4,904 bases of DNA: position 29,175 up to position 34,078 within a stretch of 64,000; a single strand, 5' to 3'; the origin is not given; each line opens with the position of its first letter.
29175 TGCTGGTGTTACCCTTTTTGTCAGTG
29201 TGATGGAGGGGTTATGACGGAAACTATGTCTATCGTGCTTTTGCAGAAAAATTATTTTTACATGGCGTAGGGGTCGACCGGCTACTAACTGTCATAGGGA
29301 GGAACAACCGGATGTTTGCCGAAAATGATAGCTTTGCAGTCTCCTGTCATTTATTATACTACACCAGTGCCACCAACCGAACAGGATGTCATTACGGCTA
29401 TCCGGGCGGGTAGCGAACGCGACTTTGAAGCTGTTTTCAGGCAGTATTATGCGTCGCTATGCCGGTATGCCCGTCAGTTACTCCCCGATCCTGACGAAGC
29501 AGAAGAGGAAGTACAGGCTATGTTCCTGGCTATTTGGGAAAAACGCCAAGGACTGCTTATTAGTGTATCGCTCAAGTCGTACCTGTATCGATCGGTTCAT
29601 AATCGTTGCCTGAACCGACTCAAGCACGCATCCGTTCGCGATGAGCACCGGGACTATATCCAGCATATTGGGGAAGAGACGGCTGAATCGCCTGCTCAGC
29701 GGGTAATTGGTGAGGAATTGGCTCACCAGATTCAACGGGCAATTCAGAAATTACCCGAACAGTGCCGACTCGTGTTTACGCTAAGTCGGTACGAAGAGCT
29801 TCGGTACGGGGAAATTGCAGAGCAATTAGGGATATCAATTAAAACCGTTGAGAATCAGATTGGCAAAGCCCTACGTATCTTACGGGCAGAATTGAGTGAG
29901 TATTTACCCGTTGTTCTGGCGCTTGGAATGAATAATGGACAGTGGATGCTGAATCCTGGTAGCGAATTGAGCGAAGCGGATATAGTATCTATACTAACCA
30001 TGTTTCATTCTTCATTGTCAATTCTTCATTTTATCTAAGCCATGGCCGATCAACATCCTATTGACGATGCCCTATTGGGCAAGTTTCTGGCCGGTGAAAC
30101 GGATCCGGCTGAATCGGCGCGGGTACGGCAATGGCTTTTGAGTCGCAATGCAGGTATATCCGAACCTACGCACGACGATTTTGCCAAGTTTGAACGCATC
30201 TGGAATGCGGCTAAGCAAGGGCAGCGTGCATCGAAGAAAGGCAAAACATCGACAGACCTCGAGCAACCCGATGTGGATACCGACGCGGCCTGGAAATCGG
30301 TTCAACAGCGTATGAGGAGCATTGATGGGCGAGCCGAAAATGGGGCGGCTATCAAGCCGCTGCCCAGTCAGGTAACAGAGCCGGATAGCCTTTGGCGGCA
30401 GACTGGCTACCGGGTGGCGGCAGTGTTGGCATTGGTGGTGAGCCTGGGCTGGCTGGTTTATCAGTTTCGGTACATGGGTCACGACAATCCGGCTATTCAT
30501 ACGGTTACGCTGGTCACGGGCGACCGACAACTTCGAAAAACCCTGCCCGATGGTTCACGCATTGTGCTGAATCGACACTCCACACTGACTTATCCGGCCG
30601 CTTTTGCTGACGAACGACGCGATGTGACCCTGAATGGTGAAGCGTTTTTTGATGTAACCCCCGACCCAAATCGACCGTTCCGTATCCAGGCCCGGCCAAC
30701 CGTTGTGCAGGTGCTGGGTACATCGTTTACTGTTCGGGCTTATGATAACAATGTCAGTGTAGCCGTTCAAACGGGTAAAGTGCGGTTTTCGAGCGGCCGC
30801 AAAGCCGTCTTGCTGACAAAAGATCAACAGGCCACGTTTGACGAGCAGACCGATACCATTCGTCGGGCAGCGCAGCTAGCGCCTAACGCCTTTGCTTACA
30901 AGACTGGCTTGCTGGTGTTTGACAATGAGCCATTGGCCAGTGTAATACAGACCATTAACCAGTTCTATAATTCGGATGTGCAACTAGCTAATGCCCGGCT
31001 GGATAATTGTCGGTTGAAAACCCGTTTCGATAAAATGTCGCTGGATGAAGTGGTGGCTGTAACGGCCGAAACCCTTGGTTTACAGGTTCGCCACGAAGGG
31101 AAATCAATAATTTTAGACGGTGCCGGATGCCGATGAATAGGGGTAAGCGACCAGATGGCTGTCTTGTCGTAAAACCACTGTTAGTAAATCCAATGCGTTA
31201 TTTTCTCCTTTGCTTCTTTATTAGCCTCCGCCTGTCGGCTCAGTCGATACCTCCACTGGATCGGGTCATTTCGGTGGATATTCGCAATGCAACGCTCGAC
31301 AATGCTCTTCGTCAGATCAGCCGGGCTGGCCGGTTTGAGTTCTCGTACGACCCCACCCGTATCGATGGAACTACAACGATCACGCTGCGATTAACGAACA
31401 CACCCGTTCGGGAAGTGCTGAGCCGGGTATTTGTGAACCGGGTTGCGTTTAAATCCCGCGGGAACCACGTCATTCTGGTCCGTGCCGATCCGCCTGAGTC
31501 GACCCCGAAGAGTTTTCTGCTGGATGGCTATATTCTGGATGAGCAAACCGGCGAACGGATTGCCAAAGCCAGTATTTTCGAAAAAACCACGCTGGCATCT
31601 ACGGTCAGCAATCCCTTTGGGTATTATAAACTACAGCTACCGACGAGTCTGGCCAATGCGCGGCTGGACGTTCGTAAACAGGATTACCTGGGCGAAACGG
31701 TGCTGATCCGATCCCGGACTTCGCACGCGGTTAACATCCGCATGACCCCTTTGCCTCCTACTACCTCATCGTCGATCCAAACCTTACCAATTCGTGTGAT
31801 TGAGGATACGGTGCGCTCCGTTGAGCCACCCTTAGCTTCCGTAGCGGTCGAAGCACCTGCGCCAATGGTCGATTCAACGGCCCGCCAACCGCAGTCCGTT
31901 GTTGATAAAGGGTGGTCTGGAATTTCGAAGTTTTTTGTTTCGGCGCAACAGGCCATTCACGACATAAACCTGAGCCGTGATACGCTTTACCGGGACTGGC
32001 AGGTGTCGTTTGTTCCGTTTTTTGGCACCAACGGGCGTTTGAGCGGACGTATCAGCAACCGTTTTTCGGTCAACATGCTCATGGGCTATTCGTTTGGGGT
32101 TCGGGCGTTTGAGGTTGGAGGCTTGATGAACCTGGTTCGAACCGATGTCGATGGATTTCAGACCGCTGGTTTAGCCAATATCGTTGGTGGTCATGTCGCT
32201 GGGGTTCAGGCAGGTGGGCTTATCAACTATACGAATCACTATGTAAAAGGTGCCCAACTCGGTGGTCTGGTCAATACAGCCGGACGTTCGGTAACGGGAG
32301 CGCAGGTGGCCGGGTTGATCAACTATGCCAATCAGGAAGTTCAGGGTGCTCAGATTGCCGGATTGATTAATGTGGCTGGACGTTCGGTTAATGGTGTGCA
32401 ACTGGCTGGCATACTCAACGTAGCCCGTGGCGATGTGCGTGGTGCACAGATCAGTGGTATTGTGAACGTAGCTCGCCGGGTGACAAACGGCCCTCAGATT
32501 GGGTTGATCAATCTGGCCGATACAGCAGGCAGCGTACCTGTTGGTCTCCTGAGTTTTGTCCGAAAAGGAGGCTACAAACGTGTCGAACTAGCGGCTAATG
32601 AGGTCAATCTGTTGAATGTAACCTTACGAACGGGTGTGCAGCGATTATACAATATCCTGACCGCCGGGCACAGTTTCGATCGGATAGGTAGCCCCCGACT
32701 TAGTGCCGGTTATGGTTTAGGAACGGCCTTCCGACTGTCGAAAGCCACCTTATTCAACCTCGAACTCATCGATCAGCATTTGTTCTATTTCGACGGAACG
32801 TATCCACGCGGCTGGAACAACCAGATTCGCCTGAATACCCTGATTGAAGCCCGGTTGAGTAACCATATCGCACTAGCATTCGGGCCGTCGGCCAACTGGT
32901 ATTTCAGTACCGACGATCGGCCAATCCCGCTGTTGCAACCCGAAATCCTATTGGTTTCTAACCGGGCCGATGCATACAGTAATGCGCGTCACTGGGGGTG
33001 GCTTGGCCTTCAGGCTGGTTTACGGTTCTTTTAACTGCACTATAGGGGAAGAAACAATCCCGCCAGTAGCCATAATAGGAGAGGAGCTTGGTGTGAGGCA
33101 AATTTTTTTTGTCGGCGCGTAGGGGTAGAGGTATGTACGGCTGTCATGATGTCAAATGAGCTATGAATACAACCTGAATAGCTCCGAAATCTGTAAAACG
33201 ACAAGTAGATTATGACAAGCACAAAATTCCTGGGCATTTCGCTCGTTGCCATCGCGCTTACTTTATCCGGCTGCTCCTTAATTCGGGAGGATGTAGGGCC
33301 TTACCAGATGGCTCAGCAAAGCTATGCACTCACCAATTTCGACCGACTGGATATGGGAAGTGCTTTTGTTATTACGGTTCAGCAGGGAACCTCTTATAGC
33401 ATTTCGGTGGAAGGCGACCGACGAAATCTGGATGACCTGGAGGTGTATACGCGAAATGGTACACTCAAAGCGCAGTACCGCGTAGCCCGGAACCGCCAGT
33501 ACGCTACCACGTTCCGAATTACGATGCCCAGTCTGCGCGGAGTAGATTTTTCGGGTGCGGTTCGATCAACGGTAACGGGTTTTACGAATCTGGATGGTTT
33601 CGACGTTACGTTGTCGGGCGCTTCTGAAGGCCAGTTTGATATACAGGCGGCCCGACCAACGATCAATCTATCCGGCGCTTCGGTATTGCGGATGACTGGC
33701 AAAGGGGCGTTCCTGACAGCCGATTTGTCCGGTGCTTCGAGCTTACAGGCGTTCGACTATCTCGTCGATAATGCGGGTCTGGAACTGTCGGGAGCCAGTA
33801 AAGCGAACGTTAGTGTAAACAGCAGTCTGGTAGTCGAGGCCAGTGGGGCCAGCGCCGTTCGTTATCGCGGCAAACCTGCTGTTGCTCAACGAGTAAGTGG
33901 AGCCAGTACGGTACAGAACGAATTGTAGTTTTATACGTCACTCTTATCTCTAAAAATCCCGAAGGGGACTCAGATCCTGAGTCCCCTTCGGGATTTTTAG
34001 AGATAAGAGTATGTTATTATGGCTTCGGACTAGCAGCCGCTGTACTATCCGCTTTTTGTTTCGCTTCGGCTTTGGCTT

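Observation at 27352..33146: Four identical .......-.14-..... promoter motifs define a local ECF-sigma regulon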

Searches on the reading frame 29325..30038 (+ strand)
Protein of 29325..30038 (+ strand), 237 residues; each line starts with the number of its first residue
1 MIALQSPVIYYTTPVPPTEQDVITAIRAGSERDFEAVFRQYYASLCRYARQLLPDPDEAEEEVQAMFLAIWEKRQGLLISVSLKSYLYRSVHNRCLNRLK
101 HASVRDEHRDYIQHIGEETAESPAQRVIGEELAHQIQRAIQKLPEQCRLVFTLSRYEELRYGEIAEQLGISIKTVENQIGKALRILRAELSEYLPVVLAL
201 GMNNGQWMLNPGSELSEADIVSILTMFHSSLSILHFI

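Call 6: search_protein_families(library=pfam, proteins=[window:29325-30038:+], max_evalue=0.01)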
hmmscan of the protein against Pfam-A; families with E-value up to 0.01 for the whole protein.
window:29325-30038:+ (237 aa): 5 families
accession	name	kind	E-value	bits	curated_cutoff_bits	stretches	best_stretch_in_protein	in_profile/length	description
PF08281.18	Sigma70_r4_2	-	3.2e-17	62.4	25.7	1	135-184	3-52/54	Sigma-70, region 4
PF04542.20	Sigma70_r2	-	1.4e-11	44.4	24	1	38-102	2-68/71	Sigma-70 region 2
PF04545.22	Sigma70_r4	-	2.1e-09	37.2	24.1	1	139-187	1-49/50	Sigma-70, region 4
PF07638.17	Sigma70_ECF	-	1.9e-06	28.4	21.1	1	21-180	6-173/185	ECF sigma factor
PF22029.2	PhyR_sigma2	-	0.0002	21.8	27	1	45-92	8-55/55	Sigma2 domain of PhyR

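Call 7: find_related_loci(query=window:29325-30038:+, collection=genome_contigs, flank=6000)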
Query window:29325-30038:+ (237 aa) in genome_contigs; peptide patterns used: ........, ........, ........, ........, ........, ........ (x = any residue, [..] = any of these).
575 stretches matched a pattern; 325 encode a relative of the query (tblastn E <= 1e-3); the best 80 are kept; 80 distinct loci.
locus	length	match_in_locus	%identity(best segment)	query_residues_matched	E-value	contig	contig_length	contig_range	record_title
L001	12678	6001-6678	88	1-226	6e-137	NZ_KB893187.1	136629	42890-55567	Spirosoma panaciterrae DSM 21099 B153DRAFT_scaffold_22.23, whole genome shotgun sequence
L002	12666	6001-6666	71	1-236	2e-109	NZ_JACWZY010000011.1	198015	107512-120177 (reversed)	Spirosoma profusum strain BT702 NODE_11_length_198015_cov_20.293213, whole genome shotgun sequence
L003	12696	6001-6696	68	1-234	3e-105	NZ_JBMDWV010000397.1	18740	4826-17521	MAG: Spirosoma sp. isolate FBaNitRs1_30 FBaNitRs1_contig397, whole genome shotgun sequence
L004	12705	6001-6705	67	1-236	4e-105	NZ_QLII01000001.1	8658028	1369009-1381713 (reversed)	Spirosoma telluris strain HMF3257 contig00001, whole genome shotgun sequence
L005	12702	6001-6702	68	1-235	3e-104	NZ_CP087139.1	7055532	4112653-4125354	Spirosoma sp. KNUC1025 chromosome, complete genome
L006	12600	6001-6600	75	1-200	1e-101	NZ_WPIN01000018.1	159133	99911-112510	Spirosoma arboris strain HMF4905 18, whole genome shotgun sequence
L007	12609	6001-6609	73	1-210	9e-101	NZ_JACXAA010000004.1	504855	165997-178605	Spirosoma validum strain BT704 NODE_4_length_504855_cov_16.504969, whole genome shotgun sequence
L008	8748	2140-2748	71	1-210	3e-100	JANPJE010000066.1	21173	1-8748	MAG: Spirosoma sp. isolate VAR_61_metabat_453_sub VAR_61_k141_3540811, whole genome shotgun sequence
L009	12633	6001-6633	70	1-210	6e-98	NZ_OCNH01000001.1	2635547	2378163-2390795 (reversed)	Spirosoma fluviale strain DSM 29961, whole genome shotgun sequence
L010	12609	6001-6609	68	1-210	2e-96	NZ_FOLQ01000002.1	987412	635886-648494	Spirosoma endophyticum strain DSM 26130, whole genome shotgun sequence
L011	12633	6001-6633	69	1-210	2e-95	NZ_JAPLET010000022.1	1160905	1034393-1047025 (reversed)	MAG: Spirosoma sp. isolate LacPavin_0818_WC40_MAG_50_50 LacPavin_0818_WC40_scaffold_657134, whole genome shotgun sequenc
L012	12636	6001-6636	67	1-210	1e-94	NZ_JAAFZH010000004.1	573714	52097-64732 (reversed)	Spirosoma terrae strain KCTC 52035 4, whole genome shotgun sequence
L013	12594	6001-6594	67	1-198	2e-88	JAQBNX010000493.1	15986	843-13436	MAG: Spirosoma sp. isolate RYN_304 scaffold_1115656, whole genome shotgun sequence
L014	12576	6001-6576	63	15-203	2e-77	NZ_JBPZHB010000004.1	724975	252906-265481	Larkinella sp. GY13 contig4, whole genome shotgun sequence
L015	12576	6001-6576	63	15-203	5e-77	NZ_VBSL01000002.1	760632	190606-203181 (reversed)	Larkinella sp. C7 Scaffold2, whole genome shotgun sequence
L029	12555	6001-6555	63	18-202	1e-72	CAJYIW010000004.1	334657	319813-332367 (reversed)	MAG: uncultured Siphonobacter sp. isolate S3C208_SP223 genome assembly, contig: S3Ck127_986135, whole genome shotgun seq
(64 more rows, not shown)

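Call 24: search_protein_families(library=ncbifam, proteins=[window:29325-30038:+], max_evalue=0.001)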
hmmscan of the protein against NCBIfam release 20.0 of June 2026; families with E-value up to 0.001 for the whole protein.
window:29325-30038:+ (237 aa): 92 families (the best 25 are shown)
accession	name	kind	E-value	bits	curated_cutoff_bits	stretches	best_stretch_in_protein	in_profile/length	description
TIGR02985.1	Sig70_bacteroi1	subfamily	7.2e-53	179.1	126.4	1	33-190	2-162/162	RNA polymerase sigma-70 factor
NF058625.1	sigma_PG0214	equivalog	1.8e-26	92.8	130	1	32-191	4-162/170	GFO_1088 family ECF-type sigma factor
TIGR02937.1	sigma70-ECF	superfamily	3.7e-26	91.7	42.9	1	33-190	2-165/165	sigma-70 family RNA polymerase sigma factor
NF008888.0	PRK11922.1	equivalog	1.1e-24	87.4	204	1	17-194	15-200/231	RNA polymerase sigma factor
NF009172.0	PRK12519.1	subfamily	2.6e-24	85.9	222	1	17-193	14-192/194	RNA polymerase sigma factor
NF009166.1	PRK12513.1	equivalog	5.4e-23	81.7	206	1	19-193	9-189/193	RNA polymerase sigma factor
TIGR02983.1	SigE-fam_strep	subfamily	1.8e-22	80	141.55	1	29-192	3-160/162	SigE family RNA polymerase sigma factor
NF004113.0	PRK05602.1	equivalog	4.8e-22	78.6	208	1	20-192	33-203/211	RNA polymerase sigma factor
NF009164.0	PRK12511.1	equivalog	1.3e-18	67.2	185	1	42-188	14-157/182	RNA polymerase sigma factor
NF007225.0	PRK09643.1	equivalog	2.1e-16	60.2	190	1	18-191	13-183/204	RNA polymerase sigma factor SigM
NF040705.1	sigma_mbnA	exception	3.4e-16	59.7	350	1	35-186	3-154/272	methanobactin precursor domain-containing sigma factor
NF007223.0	PRK09641.1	equivalog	5e-16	59.1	209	1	21-191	7-185/187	RNA polymerase sigma factor SigW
NF009179.0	PRK12527.1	equivalog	8.2e-16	58.4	162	1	39-191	2-154/159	RNA polymerase sigma factor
TIGR02950.1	SigM_subfam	subfamily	9.2e-16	58.1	147.95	1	35-187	3-155/159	RNA polymerase sigma factor, SigM family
NF007228.0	PRK09646.1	subfamily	7.8e-15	55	226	1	18-190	16-190/194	ECF RNA polymerase sigma factor SigK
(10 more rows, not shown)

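Call 62: search_protein_families(library=pfam, proteins=[L029:7692-8255:-], max_evalue=0.01)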
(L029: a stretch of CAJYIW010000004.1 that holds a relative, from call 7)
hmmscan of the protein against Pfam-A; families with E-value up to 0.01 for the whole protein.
L029:7692-8255:- (187 aa): 1 family
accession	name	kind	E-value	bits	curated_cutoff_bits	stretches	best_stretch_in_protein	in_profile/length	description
PF16117.10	DUF4833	-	1.2e-40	139.4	23.1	1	47-183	1-138/138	Domain of unknown function (DUF4833)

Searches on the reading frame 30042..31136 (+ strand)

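Call 6: search_protein_families(library=pfam, proteins=[window:30042-31136:+], max_evalue=0.01)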
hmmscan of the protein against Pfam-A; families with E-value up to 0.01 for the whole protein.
window:30042-31136:+ (364 aa): 2 families
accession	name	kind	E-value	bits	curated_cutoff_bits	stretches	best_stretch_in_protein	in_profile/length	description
PF04773.18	FecR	-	4.1e-19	69.2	24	1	157-248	3-97/97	FecR protein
PF16344.10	FecR_C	-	1.9e-11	44.3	24.4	1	291-358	2-70/70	FecR, C-terminal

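Call 24: search_protein_families(library=ncbifam, proteins=[window:30042-31136:+], max_evalue=0.001)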
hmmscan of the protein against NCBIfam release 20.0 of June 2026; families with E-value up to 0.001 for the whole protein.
window:30042-31136:+ (364 aa): 1 family
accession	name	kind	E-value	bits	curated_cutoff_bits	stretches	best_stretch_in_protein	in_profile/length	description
NF007296.1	PRK09774.1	equivalog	1.2e-16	60.7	385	1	127-351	82-302/313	ferric citrate uptake sigma factor regulator FecR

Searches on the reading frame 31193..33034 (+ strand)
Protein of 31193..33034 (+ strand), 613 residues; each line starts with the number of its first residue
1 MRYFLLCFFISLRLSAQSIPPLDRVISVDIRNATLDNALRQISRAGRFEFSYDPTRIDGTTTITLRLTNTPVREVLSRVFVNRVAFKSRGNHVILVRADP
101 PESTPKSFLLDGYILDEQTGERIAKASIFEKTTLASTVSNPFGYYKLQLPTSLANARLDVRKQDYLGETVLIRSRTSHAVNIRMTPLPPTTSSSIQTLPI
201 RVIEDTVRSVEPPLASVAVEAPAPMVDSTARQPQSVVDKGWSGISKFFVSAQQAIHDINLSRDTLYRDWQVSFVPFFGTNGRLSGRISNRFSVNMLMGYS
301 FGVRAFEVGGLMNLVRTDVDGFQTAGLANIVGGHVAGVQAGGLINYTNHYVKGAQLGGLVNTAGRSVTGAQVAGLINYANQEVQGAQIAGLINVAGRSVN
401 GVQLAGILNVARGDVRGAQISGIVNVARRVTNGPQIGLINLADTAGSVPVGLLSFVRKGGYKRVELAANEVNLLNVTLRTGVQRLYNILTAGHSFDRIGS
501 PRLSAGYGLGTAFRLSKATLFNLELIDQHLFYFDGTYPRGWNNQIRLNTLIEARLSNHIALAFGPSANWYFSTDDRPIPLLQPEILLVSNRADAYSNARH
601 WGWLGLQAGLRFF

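Call 6: search_protein_families(library=pfam, proteins=[window:31193-33034:+], max_evalue=0.01)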
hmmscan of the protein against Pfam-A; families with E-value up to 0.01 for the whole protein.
window:31193-33034:+ (613 aa): 2 families
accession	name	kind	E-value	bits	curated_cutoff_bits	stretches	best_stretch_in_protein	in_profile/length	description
PF07660.19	STN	-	8.5e-10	38.7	28.4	1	50-97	3-51/52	Secretin and TonB N terminus short domain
PF13715.12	CarbopepD_reg_2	-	1.1e-05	25.9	32.2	1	111-182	2-74/88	CarboxypepD_reg-like domain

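Call 24: search_protein_families(library=ncbifam, proteins=[window:31193-33034:+], max_evalue=0.001)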
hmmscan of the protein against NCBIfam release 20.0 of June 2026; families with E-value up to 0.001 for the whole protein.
window:31193-33034:+ (613 aa): 1 family
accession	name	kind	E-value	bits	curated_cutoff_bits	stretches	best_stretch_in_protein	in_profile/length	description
NF047436.1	LA_2272_repeat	domain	0.00011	22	25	0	417-443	3-28/30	LA_2272 family surface repeat-containing protein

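Call 26: find_homologous_proteins(query=window:31193-33031:+, max_evalue=0.00001)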
Query window:31193-33031:+ (613 aa): 1190 proteins with E <= 0.00001 among 8000 candidates; the best 120 are listed.
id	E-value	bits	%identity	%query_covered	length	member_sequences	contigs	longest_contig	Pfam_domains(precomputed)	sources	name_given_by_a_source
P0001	0.0e+0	1361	100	100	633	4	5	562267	PF13715.13,PF07660.20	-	-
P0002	0.0e+0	1209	87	100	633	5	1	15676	PF13715.13,PF07660.20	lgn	-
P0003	0.0e+0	1188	87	99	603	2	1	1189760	PF07660.20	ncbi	ncbi:hypothetical protein GCM10028809_05880 [Spirosoma gilvum]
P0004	0.0e+0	1078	78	100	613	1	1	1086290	PF07660.20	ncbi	ncbi:hypothetical protein GCM10028805_20180 [Spirosoma harenae]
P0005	2.6e-293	992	72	100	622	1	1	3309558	PF07660.20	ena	-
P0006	2.4e-292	989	73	100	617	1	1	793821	PF07660.20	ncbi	ncbi:hypothetical protein GCM10028808_53040 [Spirosoma migulaei]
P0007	1.2e-291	986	73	100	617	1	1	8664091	PF07660.20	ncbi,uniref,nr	ncbi:hypothetical protein EXU85_14530 [Spirosoma sp. KCTC 42546]|uniref:STN and carboxypeptidase reg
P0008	5.3e-279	945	69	100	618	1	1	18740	PF07660.20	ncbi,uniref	ncbi:STN domain-containing protein [Spirosoma sp.]|uniref:STN domain-containing protein n=1 Tax=Spir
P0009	2.2e-277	939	69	100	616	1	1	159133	PF13715.13,PF07660.20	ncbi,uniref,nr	ncbi:hypothetical protein GO755_32600 [Spirosoma sp. HMF4905]|uniref:Secretin/TonB short N-terminal 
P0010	7.2e-273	924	65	100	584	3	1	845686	PF07660.20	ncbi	ncbi:STN and carboxypeptidase regulatory-like domain-containing protein [Spirosoma litoris]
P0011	6.0e-272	921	67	100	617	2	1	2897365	PF07660.20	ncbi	ncbi:STN domain-containing protein [Spirosoma koreense]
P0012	3.1e-270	916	69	100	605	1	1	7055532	PF07660.20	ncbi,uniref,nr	ncbi:STN and carboxypeptidase regulatory-like domain-containing protein [Spirosoma sp. KNUC1025]|uni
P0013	2.0e-268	910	67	100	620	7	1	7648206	PF07660.20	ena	-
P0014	9.8e-266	901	67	100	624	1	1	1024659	PF13715.13,PF07660.20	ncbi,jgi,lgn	jgi:hypothetical protein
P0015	7.5e-263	891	66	99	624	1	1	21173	PF13715.13,PF07660.20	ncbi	-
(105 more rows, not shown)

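Call 36: predict_structure(alignment_id=A1)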
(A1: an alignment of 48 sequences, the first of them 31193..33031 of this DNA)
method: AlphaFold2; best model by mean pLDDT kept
length: 613 residues; sequences in the alignment: 48
mean_pLDDT: 85.7   pTM: 0.68
mean pLDDT of the five models: 85.7, 84.9, 83.9, 83.9, 83.8
residues with pLDDT >= 90: 374; 70-90: 146; 50-70: 53; < 50: 40
segments of 3 or more residues with pLDDT < 50: 193-232
pLDDT, mean of each block of 10 residues (from residue 1): 76 69 92 92 93 84 89 90 85 84 79 93 94 92 92 90 92 86 87 45 42 40 39 54 65 86 88 87 89 92 94 94 95 96 95 96 96 97 97 97 97 96 97 95 94 94 94 94 96 85 94 95 96 72 93 95 94 75 68 67 92 93
secondary structure, 60 per line:
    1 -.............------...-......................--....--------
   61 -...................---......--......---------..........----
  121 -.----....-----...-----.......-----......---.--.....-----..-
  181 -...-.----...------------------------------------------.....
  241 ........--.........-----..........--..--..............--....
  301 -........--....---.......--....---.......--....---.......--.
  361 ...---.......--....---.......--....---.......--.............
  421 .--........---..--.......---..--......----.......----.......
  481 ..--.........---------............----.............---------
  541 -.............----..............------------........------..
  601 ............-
elements in order: H2-14 E25-34 H35-46 E49-52 E62-71 H72-80 E84-89 E92-97 E107-116 E127-130 E136-138 E144-150 E156-161 E168-172 E182-184 H236-248 H251-259 E265-274 H281-286 E287-294 E297-300 E302-309 E312-315 E319-325 E328-331 E335-341 E344-347 E351-357 E360-363 E367-373 E376-379 E383-389 E392-395 E399-405 E408-421 E424-431 E439-445 E453-458 E463-469 E474-482 E485-493 E503-514 E519-531 E542-554 E559-572 E585-592 E599-612

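Call 38: fold_search(model_id=the predicted structure, library=pdb)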
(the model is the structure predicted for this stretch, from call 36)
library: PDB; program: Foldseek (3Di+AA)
matches with E <= 10: 729; with E <= 0.001: 2
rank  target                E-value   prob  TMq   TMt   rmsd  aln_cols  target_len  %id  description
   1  8qox_B                3.3e-04  1.00  0.12  0.16  18.1       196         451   14  Two-component assembly of SlaA and SlaB S-layer proteins of Sulfolobus acidocaldarius (released 2024-02-21)
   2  5k39_B                4.0e-04  1.00  0.12  0.46   3.4        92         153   17  THE TYPE II COHESIN DOCKERIN COMPLEX FROM CLOSTRIDIUM THERMOCELLUM (released 2017-03-29)
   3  5m0y_B                1.8e-03  1.00  0.12  0.45   3.5        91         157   18  Crystal Structure of the CohScaA-XDocCipB type II complex from Clostridium thermocellum at 1.5Angstrom resolution (released 2017-09-06)
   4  2nsm                  1.9e-03  1.00  0.11  0.17   2.7        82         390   21  Crystal structure of the human carboxypeptidase N (Kininase I) catalytic domain (released 2007-04-24)
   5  5aq0_A                2.2e-03  1.00  0.11  0.75   2.7        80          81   19  The structure of the Transthyretin-like domain of the first catalytic domain of the HUMAN Carboxypeptidase D (released 2016-09-28)
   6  5aq0_B                2.8e-03  1.00  0.11  0.76   2.6        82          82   21  The structure of the Transthyretin-like domain of the first catalytic domain of the HUMAN Carboxypeptidase D (released 2016-09-28)
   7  8uzl_C                4.4e-03  0.99  0.12  0.37  12.9       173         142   14  Designed Transmembrane beta-barrel- TMB10_163 (released 2024-07-17)
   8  1qmu_A                5.6e-03  1.00  0.11  0.18   2.5        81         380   16  Duck carboxypeptidase D domain II (released 2000-10-13)
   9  9h68_B                7.4e-03  1.00  0.11  0.15   5.5       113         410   18  Crystal Structure of the spore gernation lytic transglycosylase SleC from Clostridioides difficile in its zymogenic fo (released 2025-02-12)
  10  9h68_A                8.5e-03  1.00  0.11  0.16  16.4       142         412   15  Crystal Structure of the spore gernation lytic transglycosylase SleC from Clostridioides difficile in its zymogenic fo (released 2025-02-12)
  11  4oq1                  1.0e-02  0.96  0.12  0.20  15.7       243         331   12  Structure of the Streptococcal ancillary pilin (released 2014-04-23)
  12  9h68_C                1.2e-02  1.00  0.12  0.17  16.4       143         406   15  Crystal Structure of the spore gernation lytic transglycosylase SleC from Clostridioides difficile in its zymogenic fo (released 2025-02-12)
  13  5hts_A                1.4e-02  1.00  0.12  0.26  16.2       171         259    8  Crystal structure of shaft pilin spaA from Lactobacillus rhamnosus GG - D295N mutant (released 2016-07-20)
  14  1p4t                  1.4e-02  1.00  0.16  0.47   7.3       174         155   13  Crystal structure of Neisserial surface protein A (NspA) (released 2003-07-22)
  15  9h68_D                1.5e-02  1.00  0.10  0.15   5.2       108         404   19  Crystal Structure of the spore gernation lytic transglycosylase SleC from Clostridioides difficile in its zymogenic fo (released 2025-02-12)
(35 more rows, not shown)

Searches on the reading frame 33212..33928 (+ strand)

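Call 6: search_protein_families(library=pfam, proteins=[window:33212-33928:+], max_evalue=0.01)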
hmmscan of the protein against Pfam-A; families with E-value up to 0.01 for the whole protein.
window:33212-33928:+ (238 aa): 1 family
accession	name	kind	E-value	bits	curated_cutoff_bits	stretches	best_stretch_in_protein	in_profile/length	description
PF10988.14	DUF2807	-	5e-29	101.8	24.2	1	42-222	1-181/181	Putative auto-transporter adhesin, head GIN domain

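Call 24: search_protein_families(library=ncbifam, proteins=[window:33212-33928:+], max_evalue=0.001)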
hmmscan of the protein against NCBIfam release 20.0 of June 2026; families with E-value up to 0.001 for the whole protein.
window:33212-33928:+ (238 aa): 0 families
